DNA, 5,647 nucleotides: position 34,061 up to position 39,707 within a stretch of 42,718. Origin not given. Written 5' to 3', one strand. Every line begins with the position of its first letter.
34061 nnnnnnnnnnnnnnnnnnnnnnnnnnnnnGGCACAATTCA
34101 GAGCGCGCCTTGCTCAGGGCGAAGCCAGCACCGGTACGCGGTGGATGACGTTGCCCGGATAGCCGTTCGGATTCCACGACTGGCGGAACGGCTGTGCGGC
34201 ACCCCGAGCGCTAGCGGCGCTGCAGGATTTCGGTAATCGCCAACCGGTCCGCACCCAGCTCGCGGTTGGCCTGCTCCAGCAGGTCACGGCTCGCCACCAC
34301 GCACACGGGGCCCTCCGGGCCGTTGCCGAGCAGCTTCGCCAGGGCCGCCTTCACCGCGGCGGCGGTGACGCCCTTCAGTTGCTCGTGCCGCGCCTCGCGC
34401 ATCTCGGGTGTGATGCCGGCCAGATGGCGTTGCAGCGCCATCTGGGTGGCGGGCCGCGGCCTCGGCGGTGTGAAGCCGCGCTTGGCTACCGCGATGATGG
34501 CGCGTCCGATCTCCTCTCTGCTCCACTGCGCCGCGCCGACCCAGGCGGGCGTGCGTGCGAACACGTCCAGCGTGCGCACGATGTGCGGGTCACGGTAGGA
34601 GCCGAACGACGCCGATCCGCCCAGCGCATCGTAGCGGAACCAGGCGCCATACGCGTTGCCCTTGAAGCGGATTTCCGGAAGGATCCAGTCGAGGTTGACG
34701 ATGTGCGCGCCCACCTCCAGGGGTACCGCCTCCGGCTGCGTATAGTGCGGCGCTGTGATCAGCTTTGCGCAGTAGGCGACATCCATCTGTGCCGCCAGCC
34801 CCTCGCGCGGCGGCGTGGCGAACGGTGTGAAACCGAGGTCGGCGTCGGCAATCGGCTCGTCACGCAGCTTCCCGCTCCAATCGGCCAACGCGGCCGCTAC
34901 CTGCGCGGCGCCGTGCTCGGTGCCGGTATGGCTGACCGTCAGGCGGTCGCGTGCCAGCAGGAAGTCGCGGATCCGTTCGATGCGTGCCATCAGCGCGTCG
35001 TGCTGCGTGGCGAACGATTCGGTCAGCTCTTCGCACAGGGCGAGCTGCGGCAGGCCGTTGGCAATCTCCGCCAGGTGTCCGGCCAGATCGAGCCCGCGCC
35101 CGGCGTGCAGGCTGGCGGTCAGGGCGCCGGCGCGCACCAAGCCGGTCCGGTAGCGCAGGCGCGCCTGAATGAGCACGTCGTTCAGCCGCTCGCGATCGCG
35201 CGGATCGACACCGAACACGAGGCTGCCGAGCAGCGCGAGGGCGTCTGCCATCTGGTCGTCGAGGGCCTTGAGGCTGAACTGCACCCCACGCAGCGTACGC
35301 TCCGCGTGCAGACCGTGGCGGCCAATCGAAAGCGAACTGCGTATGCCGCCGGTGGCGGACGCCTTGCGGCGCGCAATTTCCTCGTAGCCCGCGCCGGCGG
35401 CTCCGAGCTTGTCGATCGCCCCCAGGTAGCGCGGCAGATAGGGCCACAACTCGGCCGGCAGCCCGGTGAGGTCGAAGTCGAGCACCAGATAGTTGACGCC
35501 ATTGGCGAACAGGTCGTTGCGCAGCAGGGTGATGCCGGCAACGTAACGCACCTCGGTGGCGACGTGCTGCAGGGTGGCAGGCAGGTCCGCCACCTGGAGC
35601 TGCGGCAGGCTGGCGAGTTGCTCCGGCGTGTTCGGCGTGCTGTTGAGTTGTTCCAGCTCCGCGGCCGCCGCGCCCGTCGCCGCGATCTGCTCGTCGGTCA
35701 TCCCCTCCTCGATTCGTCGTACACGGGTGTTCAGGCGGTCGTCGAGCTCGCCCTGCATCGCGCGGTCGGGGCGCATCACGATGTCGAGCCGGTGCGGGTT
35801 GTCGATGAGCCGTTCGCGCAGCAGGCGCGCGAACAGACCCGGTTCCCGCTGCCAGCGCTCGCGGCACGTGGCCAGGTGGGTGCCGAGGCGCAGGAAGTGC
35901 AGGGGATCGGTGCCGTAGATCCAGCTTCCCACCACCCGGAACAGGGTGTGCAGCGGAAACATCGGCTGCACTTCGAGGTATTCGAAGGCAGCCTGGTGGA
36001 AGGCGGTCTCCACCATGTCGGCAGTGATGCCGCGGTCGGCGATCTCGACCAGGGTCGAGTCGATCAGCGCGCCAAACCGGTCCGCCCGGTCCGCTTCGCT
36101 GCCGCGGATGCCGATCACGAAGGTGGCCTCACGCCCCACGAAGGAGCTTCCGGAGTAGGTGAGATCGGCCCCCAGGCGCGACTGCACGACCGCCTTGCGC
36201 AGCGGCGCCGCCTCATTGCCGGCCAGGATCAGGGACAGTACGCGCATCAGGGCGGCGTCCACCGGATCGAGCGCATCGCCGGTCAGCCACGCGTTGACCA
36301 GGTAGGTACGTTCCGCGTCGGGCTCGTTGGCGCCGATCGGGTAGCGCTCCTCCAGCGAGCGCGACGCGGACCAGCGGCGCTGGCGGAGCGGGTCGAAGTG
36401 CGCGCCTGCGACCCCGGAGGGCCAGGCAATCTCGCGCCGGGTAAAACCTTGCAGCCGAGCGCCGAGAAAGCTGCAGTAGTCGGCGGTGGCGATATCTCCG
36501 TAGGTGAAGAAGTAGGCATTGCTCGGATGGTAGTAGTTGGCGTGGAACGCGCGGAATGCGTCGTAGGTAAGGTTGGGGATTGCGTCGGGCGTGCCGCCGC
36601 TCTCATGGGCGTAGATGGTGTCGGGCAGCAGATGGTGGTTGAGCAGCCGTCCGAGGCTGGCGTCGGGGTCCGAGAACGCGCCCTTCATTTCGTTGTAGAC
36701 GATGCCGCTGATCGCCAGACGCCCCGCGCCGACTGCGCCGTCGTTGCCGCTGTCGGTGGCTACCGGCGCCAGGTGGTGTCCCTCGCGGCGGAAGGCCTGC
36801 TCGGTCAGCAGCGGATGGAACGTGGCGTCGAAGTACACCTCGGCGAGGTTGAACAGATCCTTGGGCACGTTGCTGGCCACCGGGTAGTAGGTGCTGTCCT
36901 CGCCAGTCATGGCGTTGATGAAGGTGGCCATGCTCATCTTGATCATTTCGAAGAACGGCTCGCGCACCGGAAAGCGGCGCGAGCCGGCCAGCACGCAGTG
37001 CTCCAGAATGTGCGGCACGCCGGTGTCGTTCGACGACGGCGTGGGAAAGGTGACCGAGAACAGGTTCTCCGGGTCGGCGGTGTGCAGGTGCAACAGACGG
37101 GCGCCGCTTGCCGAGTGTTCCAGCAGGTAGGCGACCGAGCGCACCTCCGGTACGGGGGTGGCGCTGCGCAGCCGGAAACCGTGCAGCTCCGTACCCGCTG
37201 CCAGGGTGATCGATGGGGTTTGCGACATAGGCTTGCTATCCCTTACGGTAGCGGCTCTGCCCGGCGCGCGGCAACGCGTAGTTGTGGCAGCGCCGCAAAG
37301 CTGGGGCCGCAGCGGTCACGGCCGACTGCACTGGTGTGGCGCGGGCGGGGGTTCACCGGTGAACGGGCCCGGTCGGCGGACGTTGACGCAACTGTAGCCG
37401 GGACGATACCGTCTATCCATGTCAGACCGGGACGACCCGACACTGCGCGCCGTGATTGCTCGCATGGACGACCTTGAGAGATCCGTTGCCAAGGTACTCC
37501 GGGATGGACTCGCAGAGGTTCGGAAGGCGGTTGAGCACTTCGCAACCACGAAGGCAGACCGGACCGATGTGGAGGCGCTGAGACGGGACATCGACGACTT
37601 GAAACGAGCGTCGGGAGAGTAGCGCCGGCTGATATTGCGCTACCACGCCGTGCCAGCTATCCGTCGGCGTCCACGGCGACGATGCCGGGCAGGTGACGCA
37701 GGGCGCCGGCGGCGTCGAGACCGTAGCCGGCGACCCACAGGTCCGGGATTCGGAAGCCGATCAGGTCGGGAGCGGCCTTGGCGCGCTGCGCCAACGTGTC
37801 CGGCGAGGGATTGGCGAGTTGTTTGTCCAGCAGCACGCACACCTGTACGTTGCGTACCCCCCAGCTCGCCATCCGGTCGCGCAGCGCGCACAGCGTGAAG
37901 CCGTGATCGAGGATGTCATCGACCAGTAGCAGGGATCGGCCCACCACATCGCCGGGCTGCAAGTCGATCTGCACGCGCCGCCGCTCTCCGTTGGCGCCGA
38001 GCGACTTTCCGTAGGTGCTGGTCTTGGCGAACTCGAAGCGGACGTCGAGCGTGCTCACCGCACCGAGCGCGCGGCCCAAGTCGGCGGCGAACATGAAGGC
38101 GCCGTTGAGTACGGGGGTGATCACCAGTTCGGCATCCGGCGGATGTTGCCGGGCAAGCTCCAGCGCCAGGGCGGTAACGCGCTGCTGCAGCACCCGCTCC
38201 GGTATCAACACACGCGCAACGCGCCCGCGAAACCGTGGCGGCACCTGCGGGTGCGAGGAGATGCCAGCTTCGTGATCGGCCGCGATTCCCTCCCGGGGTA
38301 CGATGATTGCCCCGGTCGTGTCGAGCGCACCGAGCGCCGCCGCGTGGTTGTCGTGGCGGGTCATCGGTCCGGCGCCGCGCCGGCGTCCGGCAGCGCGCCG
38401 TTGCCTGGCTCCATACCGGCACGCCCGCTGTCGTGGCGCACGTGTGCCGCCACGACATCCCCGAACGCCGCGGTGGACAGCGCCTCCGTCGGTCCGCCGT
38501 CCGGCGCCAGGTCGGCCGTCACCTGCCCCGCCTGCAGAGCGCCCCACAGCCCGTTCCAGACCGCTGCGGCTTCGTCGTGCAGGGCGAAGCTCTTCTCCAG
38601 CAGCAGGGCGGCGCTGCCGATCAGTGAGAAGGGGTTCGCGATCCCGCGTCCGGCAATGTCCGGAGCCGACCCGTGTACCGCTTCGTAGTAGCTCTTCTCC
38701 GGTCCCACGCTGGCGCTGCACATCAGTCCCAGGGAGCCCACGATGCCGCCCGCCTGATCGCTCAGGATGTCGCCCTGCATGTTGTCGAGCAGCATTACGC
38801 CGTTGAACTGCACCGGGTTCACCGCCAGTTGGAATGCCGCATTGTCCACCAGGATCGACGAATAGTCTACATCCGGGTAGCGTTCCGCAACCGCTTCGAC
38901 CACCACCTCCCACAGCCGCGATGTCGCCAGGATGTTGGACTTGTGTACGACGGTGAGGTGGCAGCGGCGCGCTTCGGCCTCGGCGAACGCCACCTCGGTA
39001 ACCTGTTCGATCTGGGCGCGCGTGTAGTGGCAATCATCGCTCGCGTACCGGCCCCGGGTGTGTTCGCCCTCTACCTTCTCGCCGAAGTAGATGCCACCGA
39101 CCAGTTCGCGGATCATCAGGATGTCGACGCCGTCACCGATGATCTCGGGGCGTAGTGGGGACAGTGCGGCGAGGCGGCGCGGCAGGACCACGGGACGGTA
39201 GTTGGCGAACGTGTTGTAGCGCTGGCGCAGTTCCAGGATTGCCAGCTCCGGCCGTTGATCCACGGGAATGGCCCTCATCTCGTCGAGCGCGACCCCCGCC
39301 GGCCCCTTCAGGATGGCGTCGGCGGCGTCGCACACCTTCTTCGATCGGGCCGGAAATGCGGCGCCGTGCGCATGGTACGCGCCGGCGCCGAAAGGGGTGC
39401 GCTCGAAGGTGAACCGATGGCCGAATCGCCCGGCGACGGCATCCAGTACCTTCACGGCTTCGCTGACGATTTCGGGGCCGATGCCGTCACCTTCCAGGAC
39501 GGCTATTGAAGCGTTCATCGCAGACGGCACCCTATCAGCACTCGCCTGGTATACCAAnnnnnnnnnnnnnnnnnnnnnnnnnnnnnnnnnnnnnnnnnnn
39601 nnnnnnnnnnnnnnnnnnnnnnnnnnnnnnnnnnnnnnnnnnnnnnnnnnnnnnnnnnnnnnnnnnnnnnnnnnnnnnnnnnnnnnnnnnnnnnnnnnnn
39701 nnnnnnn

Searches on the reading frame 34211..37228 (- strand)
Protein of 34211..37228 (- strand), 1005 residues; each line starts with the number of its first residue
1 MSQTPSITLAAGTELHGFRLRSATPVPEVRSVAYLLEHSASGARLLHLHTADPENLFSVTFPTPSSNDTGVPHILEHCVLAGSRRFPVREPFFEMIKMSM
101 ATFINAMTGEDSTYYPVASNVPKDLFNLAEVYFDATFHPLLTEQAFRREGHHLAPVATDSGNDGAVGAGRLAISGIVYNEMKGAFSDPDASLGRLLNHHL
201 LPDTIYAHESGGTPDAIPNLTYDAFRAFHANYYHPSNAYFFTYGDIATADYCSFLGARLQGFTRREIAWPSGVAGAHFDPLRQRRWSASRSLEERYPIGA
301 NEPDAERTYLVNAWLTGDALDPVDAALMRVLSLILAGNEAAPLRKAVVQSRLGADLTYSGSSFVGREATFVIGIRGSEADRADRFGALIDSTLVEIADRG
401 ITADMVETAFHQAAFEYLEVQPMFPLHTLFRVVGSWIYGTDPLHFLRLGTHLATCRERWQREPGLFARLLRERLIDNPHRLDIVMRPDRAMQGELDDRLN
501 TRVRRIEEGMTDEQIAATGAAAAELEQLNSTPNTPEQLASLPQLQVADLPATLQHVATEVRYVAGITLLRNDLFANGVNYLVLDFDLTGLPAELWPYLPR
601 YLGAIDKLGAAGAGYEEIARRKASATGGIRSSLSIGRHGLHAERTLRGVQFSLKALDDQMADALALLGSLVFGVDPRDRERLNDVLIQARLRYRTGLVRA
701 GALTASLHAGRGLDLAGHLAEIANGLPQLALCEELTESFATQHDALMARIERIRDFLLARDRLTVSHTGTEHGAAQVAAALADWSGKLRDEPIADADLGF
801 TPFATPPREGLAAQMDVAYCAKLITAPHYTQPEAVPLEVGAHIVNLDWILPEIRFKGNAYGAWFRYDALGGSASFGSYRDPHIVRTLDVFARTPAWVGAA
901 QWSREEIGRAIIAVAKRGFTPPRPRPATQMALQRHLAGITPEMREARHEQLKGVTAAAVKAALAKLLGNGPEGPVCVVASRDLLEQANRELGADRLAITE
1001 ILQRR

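Call 38: search_protein_families(library=pfam, proteins=[window:34211-37228:-], max_evalue=0.00001)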
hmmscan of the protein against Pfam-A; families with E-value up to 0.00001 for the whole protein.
window:34211-37228:- (1005 aa): 3 families
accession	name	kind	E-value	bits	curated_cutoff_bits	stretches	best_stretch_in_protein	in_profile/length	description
PF08367.16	M16C_assoc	-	3.4e-40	138.2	25.3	1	485-735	1-252/252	Peptidase M16C associated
PF05193.26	Peptidase_M16_C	-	4.5e-15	56.4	23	1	219-409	1-177/181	Peptidase M16 inactive domain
PF22516.1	PreP_C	-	1.3e-12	48.1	27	1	843-980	36-172/173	PreP C-terminal domain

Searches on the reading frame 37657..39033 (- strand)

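Call 38: search_protein_families(library=pfam, proteins=[window:37657-39033:-], max_evalue=0.00001)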
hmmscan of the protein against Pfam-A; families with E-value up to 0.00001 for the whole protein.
window:37657-39033:- (458 aa): 1 family
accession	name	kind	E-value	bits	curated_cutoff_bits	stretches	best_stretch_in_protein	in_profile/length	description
PF00156.33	Pribosyltran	-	2.1e-15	56.8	26.3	1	284-408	13-130/158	Phosphoribosyl transferase domain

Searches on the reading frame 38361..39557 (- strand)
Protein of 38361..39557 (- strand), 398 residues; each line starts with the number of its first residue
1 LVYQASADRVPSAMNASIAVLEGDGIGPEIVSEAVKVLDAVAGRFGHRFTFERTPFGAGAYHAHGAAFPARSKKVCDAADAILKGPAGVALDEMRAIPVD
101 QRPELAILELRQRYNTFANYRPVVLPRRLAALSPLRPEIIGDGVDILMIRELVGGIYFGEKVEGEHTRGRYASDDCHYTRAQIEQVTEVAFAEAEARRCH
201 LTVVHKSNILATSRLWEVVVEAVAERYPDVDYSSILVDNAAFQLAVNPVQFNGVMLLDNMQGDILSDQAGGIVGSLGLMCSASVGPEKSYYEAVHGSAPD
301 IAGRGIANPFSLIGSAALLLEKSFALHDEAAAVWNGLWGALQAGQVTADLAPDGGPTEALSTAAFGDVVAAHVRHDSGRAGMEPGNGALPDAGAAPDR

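Call 38: search_protein_families(library=pfam, proteins=[window:38361-39557:-], max_evalue=0.00001)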
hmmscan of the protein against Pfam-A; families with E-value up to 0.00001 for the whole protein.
window:38361-39557:- (398 aa): 1 family
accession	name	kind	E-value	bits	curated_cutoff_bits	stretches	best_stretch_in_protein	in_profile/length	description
PF00180.25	Iso_dh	-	2e-101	340.2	27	1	18-369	2-348/348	Isocitrate/isopropylmalate dehydrogenase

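Call 56: find_homologous_proteins(query=window:38361-39506:-, max_evalue=1e-30)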
Query window:38361-39506:- (381 aa): 7789 proteins with E <= 1e-30 among 8000 candidates; the best 120 are listed.
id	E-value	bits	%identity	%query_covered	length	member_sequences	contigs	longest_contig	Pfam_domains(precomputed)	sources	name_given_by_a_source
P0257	7.5e-250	846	100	100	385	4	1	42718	PF00180.26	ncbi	-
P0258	3.9e-200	683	88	93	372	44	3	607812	PF00180.26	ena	-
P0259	7.9e-198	675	85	97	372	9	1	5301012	PF00180.26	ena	-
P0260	1.1e-197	675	87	93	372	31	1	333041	PF00180.26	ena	-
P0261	2.5e-197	673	85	96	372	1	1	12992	PF00180.26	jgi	jgi:3-isopropylmalate dehydrogenase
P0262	1.9e-195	667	86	93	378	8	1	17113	PF00180.26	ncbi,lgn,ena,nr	ncbi:MAG: isocitrate/isopropylmalate family dehydrogenase [Spirochaetaceae bacterium]|nr:isocitrate/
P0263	2.7e-194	663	84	95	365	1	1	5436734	PF00180.26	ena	-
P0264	6.9e-194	662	85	93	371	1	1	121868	PF00180.26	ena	-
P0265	2.1e-193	660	84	94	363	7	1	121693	PF00180.26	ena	-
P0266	5.0e-193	659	84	94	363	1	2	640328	PF00180.26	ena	-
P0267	1.2e-191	655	83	94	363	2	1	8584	PF00180.26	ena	-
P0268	2.2e-189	647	83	94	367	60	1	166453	PF00180.26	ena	-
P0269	1.0e-187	642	82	94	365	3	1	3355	PF00180.26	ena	-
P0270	1.8e-187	641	82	94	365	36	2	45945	PF00180.26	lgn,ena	-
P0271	2.3e-187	641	82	94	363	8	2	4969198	PF00180.26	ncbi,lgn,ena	-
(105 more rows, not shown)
